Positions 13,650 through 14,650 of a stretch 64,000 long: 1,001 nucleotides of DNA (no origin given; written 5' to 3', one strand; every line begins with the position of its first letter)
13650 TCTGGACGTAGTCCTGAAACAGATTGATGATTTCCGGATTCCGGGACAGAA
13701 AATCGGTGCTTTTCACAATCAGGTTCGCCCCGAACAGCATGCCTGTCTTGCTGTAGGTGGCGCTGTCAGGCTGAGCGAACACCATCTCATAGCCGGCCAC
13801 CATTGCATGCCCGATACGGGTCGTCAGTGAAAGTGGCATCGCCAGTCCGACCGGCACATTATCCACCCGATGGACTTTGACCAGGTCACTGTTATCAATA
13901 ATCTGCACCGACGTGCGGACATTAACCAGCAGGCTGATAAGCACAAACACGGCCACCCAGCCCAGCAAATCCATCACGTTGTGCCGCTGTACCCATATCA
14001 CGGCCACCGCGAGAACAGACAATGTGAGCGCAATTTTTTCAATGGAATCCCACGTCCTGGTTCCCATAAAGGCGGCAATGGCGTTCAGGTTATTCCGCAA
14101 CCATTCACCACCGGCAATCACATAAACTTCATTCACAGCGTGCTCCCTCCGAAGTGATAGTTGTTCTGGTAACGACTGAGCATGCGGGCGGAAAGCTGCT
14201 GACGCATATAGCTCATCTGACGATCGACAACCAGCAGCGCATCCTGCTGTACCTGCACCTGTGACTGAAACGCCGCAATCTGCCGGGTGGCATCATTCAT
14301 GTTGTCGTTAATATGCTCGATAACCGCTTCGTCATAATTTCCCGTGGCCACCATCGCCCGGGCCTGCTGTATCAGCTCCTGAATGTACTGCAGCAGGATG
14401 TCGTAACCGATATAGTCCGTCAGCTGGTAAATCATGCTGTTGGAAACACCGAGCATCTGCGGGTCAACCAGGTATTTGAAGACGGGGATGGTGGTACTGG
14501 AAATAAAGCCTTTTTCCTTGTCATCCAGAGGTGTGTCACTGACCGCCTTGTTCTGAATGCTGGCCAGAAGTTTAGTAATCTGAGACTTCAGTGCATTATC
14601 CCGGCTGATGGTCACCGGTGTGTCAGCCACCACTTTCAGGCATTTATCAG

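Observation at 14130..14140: Non-ATG initiation codons at coupled gene junctions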

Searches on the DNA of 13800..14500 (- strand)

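Call 6: search_dna_similar(query=window:13800-14500:-, collection=plasmids, mode=near, max_rows=30)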
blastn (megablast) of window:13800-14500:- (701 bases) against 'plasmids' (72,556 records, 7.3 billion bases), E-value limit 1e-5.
The search stops at 5000 records and this limit was reached: more records match than are counted here, and every count below describes the 5000 best-scoring records only.
Records with a match: at least 5000; places in all: 5059; records where one place covers at least 80% of the query: 4007.
Best place of each record, by identity: >=99% 7; 95-99% 2238; 90-95% 18; 80-90% 1652; 60-80% 1085.
By first word of the organism name: Escherichia 3006; Klebsiella 1295; Salmonella 360; Shigella 123; Enterobacter 90; Citrobacter 57; Raoultella 32; Serratia 16; Yersinia 9; uncultured 6; and 5 more.
By predicted mobility (MOB-suite, as given by PLSDB): conjugative 4951; mobilizable 32; non-mobilizable 17.
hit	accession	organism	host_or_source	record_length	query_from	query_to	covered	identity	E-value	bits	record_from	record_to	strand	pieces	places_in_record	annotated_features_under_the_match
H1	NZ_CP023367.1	Escherichia coli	canine,whole organism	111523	1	701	100%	99.0%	0e+0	1256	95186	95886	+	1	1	traH: conjugal transfer pilus assembly protein TraH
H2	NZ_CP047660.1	Escherichia coli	feces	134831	1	701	100%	99.0%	0e+0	1256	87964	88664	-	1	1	traH: conjugal transfer pilus assembly protein TraH | traG: conjugal transfer mating-pair stabilization protein TraG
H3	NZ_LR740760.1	Escherichia coli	Gallus gallus,laying hen ...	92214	1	701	100%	99.0%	0e+0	1256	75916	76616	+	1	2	traH: conjugal transfer pilus assembly protein TraH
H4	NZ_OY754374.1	Escherichia coli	hen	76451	1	701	100%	99.0%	0e+0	1256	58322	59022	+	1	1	traH: conjugal transfer pilus assembly protein TraH | traG: conjugal transfer mating-pair stabilization protein TraG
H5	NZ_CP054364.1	Escherichia coli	Homo sapiens,whole organism,rectal swab ...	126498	1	701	100%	98.9%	0e+0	1251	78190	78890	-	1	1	traH: conjugal transfer pilus assembly protein TraH | traG: conjugal transfer mating-pair stabilization protein TraG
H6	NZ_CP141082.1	Escherichia coli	Homo sapiens,Infected Human Urine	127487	1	701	100%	98.9%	0e+0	1251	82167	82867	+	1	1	traH: conjugal transfer pilus assembly protein TraH | traG: conjugal transfer mating-pair stabilization protein TraG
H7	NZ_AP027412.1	Escherichia coli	Sus scrofa,cell culture,feces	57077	1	701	100%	98.9%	0e+0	1251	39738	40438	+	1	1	traH: conjugal transfer pilus assembly protein TraH | traG: conjugal transfer mating-pair stabilization protein TraG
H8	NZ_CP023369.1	Escherichia coli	canine,whole organism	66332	1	701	100%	98.7%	0e+0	1245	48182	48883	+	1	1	none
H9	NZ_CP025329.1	Escherichia coli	Duck,Whole blood,Whole blood of a duck ...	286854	1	701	100%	98.7%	0e+0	1245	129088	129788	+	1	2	traH: conjugal transfer pilus assembly protein TraH | traG: conjugal transfer mating-pair stabilization protein TraG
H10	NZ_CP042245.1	Escherichia coli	Swine,Bacterial pure culture,blood from ...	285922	1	701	100%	98.7%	0e+0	1245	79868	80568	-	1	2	traH: conjugal transfer pilus assembly protein TraH | traG: conjugal transfer mating-pair stabilization protein TraG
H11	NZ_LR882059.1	Escherichia coli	Gallus gallus domesticus,Broiler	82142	1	701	100%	98.7%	0e+0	1245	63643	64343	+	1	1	traH: conjugal transfer pilus assembly protein TraH | traG: conjugal transfer mating-pair stabilization protein TraG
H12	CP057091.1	Escherichia coli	culture,Pooled pig faecal samples ...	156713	1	701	100%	98.7%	0e+0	1245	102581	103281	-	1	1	conjugal transfer protein TraH | traG: conjugal transfer mating pair stabilization protein TraG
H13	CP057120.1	Escherichia coli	culture,Pooled sheep faecal samples ...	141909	1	701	100%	98.7%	0e+0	1245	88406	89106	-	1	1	conjugal transfer protein TraH | traG: conjugal transfer mating pair stabilization protein TraG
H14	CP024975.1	Escherichia coli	cell culture,the intestine membrane of ...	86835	1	701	100%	98.6%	0e+0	1240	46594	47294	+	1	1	traH: Protein TraH | traG: Protein TraG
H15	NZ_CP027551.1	Escherichia coli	Homo sapiens,stool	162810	1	701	100%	98.6%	0e+0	1240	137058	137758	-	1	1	traH: conjugal transfer pilus assembly protein TraH | traG: conjugal transfer mating-pair stabilization protein TraG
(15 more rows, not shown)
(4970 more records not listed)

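Call 8: get_annotated_region(hit=H2, flank=3500)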
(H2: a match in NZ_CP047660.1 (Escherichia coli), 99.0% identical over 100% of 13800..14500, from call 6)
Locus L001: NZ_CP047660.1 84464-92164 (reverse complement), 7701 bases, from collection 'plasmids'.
description: Escherichia coli strain LD39-1 plasmid pLD39-1-134kb, complete sequence
organism: Escherichia coli (NCBI taxid 562)
taxonomy: Bacteria; Pseudomonadota; Gammaproteobacteria; Enterobacterales; Enterobacteriaceae; Escherichia; Escherichia coli
host: -; source: feces; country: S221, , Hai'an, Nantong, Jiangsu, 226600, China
typing (MOB-suite, as given by PLSDB): conjugative; replicon IncFIA,IncFIA,IncFIB,IncFIC; relaxase MOBF,MOBP; mating-pair formation MPF_F
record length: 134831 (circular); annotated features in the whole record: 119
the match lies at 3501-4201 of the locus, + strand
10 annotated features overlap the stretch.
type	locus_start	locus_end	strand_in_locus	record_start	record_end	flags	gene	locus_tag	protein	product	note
CDS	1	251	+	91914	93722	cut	traN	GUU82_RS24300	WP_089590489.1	type-F conjugative transfer system mating-pair stabilization protein TraN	-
CDS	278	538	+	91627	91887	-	-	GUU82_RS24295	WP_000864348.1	conjugal transfer protein TrbE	-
CDS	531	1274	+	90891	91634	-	traF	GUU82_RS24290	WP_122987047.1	type-F conjugative transfer system pilin assembly protein TraF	-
CDS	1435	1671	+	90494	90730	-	traQ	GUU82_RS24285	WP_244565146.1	type-F conjugative transfer system pilin chaperone TraQ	-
CDS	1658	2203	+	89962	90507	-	trbB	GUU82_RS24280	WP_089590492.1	type-F conjugative transfer system pilin assembly thiol-disulfide isomerase TrbB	-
CDS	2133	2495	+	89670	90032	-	trbJ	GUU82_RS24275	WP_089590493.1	P-type conjugative transfer protein TrbJ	-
CDS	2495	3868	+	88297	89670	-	traH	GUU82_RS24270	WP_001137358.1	conjugal transfer pilus assembly protein TraH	-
CDS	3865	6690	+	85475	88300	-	traG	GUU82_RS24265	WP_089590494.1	conjugal transfer mating-pair stabilization protein TraG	-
CDS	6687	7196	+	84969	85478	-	traS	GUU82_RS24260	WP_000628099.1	conjugal transfer entry exclusion protein TraS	-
CDS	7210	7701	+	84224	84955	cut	traT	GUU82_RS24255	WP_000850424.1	conjugal transfer complement resistance protein TraT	-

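Call 76: search_dna_similar(query=window:14077-14196:-, collection=ecoli_genomes, mode=near, max_rows=8)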
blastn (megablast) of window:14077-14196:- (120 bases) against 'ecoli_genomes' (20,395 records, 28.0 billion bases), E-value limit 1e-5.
Records with a match: 2954; places in all: 2983; records where one place covers at least 80% of the query: 2947.
Genomes with a match: 2621 of 5426; with a place that covers at least 80% of the query: 2616. Places per genome that has any: lowest 1, median 1, highest 7. On chromosomes: 36 places; on plasmids: 2947.
Best place of each record, by identity: >=99% 1186; 95-99% 1282; 90-95% 486.
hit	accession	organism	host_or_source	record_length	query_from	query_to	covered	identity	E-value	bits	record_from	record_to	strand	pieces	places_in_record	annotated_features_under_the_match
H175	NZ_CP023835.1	Escherichia coli strain 4/2-1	Homo sapiens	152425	1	120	100%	100.0%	2e-55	222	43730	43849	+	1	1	traH: conjugal transfer pilus assembly protein TraH | traG: conjugal transfer mating-pair stabilization protein TraG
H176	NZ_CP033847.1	Escherichia coli strain FDAARGOS_497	Homo sapiens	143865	1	120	100%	100.0%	2e-55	222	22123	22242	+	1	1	traH: conjugal transfer pilus assembly protein TraH | traG: conjugal transfer mating-pair stabilization protein TraG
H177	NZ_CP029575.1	Escherichia coli strain DA33133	Homo sapiens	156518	1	120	100%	100.0%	2e-55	222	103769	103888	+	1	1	traH: conjugal transfer pilus assembly protein TraH | traG: conjugal transfer mating-pair stabilization protein TraG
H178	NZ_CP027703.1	Escherichia coli strain 675SK2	-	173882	1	120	100%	100.0%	2e-55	222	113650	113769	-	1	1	traH: conjugal transfer pilus assembly protein TraH | traG: conjugal transfer mating-pair stabilization protein TraG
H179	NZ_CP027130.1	Escherichia coli strain AR_0372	missing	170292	1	120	100%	100.0%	2e-55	222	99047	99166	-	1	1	traH: conjugal transfer pilus assembly protein TraH | traG: conjugal transfer mating-pair stabilization protein TraG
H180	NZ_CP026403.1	Escherichia coli strain ECONIH4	-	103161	1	120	100%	100.0%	2e-55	222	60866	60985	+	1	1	traH: conjugal transfer pilus assembly protein TraH | traG: conjugal transfer mating-pair stabilization protein TraG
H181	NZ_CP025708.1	Escherichia coli strain YDC107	Homo sapiens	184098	1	120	100%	100.0%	2e-55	222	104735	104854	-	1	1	traH: conjugal transfer pilus assembly protein TraH | traG: conjugal transfer mating-pair stabilization protein TraG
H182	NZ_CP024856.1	Escherichia coli strain AR_0011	missing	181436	1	120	100%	100.0%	2e-55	222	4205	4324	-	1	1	traH: conjugal transfer pilus assembly protein TraH | traG: conjugal transfer mating-pair stabilization protein TraG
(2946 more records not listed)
